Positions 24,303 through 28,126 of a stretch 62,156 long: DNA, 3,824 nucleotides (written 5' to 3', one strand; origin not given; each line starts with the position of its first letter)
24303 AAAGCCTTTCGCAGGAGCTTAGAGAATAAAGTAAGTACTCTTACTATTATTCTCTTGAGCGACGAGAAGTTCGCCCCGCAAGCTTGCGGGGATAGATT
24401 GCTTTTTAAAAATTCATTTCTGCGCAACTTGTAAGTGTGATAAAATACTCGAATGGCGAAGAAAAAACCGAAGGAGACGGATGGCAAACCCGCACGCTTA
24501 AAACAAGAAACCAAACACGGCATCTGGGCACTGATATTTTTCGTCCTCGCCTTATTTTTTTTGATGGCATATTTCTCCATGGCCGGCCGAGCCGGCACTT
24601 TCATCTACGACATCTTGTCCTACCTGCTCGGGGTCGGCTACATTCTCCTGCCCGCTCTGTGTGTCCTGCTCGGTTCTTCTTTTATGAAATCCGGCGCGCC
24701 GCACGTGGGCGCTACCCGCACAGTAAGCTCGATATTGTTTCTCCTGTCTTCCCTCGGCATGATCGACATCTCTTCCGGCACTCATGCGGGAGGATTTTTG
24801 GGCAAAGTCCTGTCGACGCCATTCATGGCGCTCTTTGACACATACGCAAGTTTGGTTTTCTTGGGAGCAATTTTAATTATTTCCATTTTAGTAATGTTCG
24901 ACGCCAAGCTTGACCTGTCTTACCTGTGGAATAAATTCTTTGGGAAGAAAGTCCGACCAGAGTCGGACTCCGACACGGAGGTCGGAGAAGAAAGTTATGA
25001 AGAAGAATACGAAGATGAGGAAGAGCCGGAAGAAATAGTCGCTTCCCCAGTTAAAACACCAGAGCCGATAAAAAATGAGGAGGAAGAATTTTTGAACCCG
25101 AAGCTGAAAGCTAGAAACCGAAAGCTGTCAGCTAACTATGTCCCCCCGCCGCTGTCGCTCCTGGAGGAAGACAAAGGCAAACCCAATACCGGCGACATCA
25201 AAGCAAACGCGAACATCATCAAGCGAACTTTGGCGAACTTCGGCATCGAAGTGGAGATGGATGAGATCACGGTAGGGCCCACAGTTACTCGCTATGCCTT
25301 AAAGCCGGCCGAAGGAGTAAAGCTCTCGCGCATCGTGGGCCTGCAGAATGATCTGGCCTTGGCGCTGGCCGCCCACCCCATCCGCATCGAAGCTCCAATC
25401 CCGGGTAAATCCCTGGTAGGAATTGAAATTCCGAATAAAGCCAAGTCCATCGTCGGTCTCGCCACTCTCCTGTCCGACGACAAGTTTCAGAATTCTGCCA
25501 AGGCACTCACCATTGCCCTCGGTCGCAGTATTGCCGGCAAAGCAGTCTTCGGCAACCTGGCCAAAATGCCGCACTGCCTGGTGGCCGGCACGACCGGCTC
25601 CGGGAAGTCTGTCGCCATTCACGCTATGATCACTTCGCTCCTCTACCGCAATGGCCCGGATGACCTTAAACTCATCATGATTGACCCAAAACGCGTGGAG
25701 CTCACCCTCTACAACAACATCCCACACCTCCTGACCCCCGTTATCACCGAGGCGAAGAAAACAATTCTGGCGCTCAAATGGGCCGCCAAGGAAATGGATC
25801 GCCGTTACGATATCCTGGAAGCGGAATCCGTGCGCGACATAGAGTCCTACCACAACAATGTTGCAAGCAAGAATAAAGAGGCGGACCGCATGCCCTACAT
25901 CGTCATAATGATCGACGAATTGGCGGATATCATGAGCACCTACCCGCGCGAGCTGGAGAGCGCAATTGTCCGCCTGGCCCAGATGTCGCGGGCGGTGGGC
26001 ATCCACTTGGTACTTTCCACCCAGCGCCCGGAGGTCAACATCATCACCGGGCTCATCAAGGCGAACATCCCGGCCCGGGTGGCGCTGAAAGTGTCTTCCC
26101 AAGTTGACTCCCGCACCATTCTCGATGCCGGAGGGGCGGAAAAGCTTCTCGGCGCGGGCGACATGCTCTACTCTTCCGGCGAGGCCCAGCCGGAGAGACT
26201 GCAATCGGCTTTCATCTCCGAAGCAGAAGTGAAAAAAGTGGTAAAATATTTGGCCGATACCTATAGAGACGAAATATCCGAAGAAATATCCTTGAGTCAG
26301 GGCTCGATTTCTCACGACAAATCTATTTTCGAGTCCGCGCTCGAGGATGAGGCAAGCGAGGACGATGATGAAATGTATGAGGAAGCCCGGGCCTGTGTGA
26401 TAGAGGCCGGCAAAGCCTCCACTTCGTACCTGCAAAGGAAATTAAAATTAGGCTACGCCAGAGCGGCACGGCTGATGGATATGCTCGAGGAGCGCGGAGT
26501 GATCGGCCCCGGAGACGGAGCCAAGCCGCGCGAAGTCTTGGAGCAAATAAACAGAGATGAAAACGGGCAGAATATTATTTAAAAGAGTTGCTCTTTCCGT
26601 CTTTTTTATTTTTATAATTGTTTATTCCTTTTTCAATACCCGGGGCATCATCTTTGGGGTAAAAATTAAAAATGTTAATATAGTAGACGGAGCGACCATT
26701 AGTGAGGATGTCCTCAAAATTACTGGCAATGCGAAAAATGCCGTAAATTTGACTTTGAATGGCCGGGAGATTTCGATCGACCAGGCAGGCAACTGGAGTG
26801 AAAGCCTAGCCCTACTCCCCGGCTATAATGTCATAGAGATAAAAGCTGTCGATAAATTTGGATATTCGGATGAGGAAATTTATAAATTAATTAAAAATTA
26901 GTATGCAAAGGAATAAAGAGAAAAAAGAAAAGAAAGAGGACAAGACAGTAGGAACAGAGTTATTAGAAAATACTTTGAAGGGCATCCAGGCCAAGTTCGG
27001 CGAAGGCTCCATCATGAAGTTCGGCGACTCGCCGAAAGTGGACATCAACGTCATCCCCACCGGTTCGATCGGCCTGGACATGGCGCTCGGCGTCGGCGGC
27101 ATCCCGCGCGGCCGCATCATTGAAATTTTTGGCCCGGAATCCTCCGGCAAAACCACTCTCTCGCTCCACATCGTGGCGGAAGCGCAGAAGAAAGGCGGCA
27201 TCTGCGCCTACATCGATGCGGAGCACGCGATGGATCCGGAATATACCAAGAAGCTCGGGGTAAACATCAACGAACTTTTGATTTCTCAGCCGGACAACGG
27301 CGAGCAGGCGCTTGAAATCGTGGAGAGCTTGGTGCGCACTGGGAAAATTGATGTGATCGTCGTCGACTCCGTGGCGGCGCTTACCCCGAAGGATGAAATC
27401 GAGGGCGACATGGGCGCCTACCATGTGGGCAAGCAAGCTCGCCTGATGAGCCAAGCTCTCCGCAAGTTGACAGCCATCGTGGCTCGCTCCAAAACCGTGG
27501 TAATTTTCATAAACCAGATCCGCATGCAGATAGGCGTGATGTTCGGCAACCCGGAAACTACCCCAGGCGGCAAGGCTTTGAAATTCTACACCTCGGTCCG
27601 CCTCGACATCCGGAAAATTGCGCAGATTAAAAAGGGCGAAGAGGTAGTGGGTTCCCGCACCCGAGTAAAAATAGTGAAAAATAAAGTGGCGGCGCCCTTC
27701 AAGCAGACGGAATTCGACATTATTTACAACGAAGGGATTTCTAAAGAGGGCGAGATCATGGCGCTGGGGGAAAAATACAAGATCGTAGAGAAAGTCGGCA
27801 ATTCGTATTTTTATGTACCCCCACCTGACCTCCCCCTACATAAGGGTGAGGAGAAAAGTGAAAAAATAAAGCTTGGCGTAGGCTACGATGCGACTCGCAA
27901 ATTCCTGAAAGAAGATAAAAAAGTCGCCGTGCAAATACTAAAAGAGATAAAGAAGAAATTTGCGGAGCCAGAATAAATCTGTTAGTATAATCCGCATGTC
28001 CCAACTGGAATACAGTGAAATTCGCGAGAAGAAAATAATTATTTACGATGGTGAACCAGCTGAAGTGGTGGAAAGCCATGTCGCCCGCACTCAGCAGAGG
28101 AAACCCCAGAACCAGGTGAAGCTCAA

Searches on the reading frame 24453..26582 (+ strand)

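Call 68: search_protein_families(library=pfam, proteins=[window:24453-26582:+], max_evalue=0.00001)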
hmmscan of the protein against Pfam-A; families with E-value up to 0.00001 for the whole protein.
window:24453-26582:+ (709 aa): 4 families
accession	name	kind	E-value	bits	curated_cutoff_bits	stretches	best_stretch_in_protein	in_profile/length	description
PF01580.24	FtsK_SpoIIIE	-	4.4e-58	196.8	24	1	337-527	3-220/221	FtsK/SpoIIIE family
PF17854.6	FtsK_alpha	-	2.1e-30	105.3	22.9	1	232-328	2-101/101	FtsK alpha domain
PF09397.16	FtsK_gamma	-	9.1e-28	96.2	30.6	1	636-696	1-61/63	Ftsk gamma domain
PF13491.11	FtsK_4TM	-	2.5e-07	30.9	23.1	1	43-152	46-162/171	4TM region of DNA translocase FtsK/SpoIIIE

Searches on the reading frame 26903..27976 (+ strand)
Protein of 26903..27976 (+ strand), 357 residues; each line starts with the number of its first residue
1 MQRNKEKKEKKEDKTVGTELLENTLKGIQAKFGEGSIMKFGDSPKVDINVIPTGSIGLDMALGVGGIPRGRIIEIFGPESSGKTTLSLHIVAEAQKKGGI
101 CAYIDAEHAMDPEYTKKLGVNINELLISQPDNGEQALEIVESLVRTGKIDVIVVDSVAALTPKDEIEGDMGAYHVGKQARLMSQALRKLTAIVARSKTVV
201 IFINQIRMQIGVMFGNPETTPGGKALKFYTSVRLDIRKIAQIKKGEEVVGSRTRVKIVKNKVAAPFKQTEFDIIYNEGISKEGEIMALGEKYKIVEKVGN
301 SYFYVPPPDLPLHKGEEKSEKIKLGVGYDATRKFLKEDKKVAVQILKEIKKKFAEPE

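Call 69: search_protein_families(library=pfam, proteins=[window:26903-27976:+], max_evalue=0.00001)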
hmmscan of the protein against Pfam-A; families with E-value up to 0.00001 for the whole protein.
window:26903-27976:+ (357 aa): 5 families
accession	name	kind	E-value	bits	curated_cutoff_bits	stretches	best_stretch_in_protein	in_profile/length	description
PF00154.27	RecA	-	7.3e-137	455.5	27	1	21-280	3-262/262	recA bacterial DNA recombination protein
PF08423.17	Rad51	-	6.6e-12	45.6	22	1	49-239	6-212/244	Rad51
PF06745.19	ATPase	-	3e-09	37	26.6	1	51-125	1-77/231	KaiC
PF01637.24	ATPase_2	-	2.6e-06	27.9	33.2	1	71-208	21-121/225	ATPase domain predominantly from Archaea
PF21096.2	RecA_C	-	8.4e-06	26.3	27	0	283-353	1-56/57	RecA C-terminal domain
